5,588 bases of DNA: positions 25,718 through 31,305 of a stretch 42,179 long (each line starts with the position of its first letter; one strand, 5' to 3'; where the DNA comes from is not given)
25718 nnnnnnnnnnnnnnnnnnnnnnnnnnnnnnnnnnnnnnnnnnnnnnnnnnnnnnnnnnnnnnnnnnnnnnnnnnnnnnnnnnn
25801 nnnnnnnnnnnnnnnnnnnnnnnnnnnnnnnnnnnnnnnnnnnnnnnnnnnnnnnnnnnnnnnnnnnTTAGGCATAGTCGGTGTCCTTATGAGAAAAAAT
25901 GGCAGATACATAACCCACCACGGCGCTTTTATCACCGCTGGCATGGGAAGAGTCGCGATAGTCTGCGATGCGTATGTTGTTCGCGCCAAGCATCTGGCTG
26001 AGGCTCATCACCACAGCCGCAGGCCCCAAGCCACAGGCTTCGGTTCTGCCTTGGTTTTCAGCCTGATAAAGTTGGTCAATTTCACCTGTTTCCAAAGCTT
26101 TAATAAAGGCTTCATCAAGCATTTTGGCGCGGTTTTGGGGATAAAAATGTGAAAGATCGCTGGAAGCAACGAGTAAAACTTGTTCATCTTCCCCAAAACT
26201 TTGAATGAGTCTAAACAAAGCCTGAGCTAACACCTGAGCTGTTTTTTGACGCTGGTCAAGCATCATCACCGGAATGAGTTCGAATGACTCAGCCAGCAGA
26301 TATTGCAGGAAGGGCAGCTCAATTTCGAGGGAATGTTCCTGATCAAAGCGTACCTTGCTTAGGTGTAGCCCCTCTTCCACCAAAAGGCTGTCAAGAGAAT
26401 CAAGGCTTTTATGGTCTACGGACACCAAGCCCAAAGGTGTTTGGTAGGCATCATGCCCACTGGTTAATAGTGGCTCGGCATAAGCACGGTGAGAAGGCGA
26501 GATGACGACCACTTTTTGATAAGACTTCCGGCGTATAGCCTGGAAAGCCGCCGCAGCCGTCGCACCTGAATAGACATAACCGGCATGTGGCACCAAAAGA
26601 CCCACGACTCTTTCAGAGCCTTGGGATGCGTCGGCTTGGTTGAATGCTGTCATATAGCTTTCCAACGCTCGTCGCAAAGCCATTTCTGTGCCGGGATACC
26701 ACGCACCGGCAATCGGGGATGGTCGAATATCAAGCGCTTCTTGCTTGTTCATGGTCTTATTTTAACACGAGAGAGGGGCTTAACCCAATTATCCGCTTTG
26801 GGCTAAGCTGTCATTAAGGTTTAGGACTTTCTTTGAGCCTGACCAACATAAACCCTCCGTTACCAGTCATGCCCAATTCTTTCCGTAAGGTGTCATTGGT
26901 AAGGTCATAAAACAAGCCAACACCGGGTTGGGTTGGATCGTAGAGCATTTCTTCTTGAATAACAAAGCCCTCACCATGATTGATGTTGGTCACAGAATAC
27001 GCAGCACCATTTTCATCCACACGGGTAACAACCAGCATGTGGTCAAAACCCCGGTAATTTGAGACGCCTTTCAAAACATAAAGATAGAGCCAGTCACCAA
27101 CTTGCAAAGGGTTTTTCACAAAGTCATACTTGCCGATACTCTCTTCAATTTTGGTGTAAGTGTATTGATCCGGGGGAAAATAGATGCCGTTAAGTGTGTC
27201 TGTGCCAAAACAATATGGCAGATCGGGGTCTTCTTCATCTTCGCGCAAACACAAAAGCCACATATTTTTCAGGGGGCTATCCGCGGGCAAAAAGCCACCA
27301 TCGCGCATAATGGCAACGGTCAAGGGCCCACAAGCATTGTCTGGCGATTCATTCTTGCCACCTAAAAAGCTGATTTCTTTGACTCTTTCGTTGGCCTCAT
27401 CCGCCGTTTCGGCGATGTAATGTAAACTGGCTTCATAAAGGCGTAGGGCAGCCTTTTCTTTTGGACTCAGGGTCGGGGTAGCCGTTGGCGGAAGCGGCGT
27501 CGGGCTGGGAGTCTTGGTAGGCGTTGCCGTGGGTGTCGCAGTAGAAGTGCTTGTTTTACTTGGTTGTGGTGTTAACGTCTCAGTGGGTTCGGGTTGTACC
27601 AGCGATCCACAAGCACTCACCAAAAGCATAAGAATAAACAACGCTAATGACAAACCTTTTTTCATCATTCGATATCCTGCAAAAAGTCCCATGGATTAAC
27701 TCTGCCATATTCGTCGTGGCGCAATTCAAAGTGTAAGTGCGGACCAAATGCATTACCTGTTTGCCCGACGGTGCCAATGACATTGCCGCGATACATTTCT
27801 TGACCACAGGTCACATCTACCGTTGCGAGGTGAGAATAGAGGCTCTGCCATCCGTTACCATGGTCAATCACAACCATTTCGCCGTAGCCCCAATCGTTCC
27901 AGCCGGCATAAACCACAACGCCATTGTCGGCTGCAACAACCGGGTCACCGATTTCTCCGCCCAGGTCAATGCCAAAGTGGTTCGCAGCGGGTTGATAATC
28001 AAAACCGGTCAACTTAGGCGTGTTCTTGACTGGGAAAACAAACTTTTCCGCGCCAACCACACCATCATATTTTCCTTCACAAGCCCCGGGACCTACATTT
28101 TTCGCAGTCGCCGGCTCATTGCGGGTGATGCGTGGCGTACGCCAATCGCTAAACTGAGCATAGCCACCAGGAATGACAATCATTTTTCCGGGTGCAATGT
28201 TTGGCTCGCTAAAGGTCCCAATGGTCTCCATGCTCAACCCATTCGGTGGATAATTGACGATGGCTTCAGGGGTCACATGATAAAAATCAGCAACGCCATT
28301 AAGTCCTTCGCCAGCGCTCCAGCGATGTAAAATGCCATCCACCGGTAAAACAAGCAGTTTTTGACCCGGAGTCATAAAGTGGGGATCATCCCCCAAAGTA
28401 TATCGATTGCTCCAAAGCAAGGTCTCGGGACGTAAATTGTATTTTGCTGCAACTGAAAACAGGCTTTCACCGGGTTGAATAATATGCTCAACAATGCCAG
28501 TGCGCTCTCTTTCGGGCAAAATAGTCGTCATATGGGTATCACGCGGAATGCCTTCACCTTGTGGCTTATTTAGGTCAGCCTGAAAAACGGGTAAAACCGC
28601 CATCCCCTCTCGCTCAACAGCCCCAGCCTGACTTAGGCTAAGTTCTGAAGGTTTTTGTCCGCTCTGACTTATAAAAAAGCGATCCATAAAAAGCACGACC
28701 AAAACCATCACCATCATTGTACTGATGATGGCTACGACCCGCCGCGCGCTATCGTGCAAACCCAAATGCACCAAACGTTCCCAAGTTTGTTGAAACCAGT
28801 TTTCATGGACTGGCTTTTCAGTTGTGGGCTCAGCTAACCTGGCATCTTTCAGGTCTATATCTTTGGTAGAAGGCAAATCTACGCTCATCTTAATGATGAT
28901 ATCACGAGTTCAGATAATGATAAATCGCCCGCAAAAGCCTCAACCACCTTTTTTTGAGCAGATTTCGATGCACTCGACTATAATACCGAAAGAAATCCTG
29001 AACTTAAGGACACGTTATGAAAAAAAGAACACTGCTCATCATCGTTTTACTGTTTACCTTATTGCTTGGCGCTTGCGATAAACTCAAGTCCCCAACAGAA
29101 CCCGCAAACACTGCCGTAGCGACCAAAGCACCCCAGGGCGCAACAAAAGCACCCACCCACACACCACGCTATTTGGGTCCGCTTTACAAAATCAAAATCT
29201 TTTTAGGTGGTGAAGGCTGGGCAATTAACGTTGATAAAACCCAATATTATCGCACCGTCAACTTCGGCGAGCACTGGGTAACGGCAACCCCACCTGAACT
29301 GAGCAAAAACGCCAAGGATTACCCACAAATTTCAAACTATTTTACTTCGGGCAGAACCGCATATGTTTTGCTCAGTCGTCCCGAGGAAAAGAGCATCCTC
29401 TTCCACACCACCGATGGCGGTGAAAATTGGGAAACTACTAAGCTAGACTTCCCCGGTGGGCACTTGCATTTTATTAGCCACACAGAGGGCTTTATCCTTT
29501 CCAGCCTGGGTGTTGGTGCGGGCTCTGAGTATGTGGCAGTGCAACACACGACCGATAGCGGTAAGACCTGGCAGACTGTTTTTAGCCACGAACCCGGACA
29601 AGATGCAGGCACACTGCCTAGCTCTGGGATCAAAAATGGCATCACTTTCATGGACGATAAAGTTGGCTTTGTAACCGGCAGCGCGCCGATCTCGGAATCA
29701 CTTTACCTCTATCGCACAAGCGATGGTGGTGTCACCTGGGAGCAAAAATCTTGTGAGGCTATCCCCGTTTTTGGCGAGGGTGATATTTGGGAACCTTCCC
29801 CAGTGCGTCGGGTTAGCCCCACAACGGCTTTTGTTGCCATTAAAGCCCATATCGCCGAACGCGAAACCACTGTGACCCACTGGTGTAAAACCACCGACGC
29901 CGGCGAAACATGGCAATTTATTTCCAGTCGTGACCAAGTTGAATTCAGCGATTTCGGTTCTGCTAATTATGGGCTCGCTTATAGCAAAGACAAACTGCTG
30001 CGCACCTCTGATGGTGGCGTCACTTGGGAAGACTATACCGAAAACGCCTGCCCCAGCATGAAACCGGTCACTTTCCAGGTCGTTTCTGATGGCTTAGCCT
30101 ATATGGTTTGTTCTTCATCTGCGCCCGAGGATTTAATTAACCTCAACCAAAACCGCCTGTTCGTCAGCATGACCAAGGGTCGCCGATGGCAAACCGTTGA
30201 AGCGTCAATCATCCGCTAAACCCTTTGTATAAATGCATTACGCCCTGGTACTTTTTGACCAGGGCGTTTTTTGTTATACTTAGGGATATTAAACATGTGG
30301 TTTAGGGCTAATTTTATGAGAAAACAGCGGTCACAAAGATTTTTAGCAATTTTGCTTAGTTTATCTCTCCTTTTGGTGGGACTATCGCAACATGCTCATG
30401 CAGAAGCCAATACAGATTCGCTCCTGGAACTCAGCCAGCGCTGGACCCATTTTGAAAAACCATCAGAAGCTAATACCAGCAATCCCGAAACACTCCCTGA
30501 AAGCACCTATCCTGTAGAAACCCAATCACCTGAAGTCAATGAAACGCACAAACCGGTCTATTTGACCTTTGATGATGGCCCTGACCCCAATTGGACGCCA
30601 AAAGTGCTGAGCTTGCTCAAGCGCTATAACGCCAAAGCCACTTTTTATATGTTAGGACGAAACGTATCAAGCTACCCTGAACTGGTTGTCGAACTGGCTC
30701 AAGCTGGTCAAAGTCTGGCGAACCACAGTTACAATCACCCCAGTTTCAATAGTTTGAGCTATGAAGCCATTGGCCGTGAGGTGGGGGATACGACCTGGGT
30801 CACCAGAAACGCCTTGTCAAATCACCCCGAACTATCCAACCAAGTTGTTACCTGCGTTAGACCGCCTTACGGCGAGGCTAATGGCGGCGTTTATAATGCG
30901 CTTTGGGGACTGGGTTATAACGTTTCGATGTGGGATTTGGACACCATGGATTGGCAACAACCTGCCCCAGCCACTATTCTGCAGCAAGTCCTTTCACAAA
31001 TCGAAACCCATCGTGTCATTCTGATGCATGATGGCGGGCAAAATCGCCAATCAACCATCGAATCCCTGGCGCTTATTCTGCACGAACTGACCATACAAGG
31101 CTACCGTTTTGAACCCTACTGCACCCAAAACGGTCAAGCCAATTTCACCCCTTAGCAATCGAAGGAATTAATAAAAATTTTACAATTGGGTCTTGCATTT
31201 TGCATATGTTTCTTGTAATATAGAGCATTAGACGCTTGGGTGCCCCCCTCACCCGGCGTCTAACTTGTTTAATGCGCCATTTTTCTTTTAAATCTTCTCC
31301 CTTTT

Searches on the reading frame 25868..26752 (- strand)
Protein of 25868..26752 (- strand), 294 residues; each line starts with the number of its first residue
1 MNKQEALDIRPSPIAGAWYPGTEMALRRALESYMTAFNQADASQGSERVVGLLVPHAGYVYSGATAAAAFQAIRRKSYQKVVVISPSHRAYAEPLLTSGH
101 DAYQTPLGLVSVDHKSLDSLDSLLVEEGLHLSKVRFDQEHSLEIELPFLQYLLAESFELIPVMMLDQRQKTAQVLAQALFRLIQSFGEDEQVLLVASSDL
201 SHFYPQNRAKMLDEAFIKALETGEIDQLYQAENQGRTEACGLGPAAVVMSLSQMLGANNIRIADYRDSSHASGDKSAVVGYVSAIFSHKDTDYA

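Call 73: search_protein_families(library=pfam, proteins=[window:25868-26752:-], max_evalue=0.0001)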
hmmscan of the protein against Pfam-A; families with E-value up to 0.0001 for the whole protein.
window:25868-26752:- (294 aa): 2 families
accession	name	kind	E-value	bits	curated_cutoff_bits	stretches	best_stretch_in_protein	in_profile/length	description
PF01875.22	Memo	-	4.7e-61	206.8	27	1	14-284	4-268/269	Memo-like protein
PF02900.23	LigB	-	4.8e-06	26.3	26.3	1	171-258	151-244/269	Catalytic LigB subunit of aromatic ring-opening dioxygenase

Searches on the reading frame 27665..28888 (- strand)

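Call 73: search_protein_families(library=pfam, proteins=[window:27665-28888:-], max_evalue=0.0001)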
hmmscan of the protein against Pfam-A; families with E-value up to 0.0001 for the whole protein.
window:27665-28888:- (407 aa): 2 families
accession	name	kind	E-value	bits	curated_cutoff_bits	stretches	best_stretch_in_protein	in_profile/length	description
PF01551.29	Peptidase_M23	-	2.8e-30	104.8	28.7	1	303-398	2-95/96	Peptidase family M23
PF01476.26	LysM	-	7.9e-06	26.2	20.9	0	135-180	1-42/43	LysM domain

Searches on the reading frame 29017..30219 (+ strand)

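Call 73: search_protein_families(library=pfam, proteins=[window:29017-30219:+], max_evalue=0.0001)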
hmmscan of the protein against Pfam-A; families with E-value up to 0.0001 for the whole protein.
window:29017-30219:+ (400 aa): 4 families
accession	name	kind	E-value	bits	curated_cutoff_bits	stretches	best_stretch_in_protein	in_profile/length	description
PF15902.12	Sortilin-Vps10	-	2.3e-12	46.9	33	0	76-188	2-112/446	Sortilin, neurotensin receptor 3,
PF14870.12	PSII_BNR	-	3.6e-10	40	27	0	125-188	37-140/303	Photosynthesis system II assembly factor YCF48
PF02012.26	BNR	-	7e-09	34.8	27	0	129-140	1-12/12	BNR/Asp-box repeat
PF13088.12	BNR_2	-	3.8e-07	30.2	31.4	0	168-302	74-201/277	BNR repeat-like domain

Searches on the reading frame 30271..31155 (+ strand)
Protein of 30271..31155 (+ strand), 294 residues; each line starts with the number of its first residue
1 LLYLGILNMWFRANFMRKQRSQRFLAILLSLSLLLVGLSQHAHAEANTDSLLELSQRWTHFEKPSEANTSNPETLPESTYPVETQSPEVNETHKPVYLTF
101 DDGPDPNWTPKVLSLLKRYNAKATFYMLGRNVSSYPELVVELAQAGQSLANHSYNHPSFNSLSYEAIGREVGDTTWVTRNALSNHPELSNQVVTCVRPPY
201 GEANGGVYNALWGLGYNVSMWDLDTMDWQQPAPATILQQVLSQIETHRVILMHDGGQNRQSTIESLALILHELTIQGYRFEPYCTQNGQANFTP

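Call 73: search_protein_families(library=pfam, proteins=[window:30271-31155:+], max_evalue=0.0001)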
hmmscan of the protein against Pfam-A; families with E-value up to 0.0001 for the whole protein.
window:30271-31155:+ (294 aa): 1 family
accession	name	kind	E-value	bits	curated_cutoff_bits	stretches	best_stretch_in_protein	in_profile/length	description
PF01522.26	Polysacc_deac_1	-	2.9e-30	105.2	23.1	1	90-217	3-122/124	Polysaccharide deacetylase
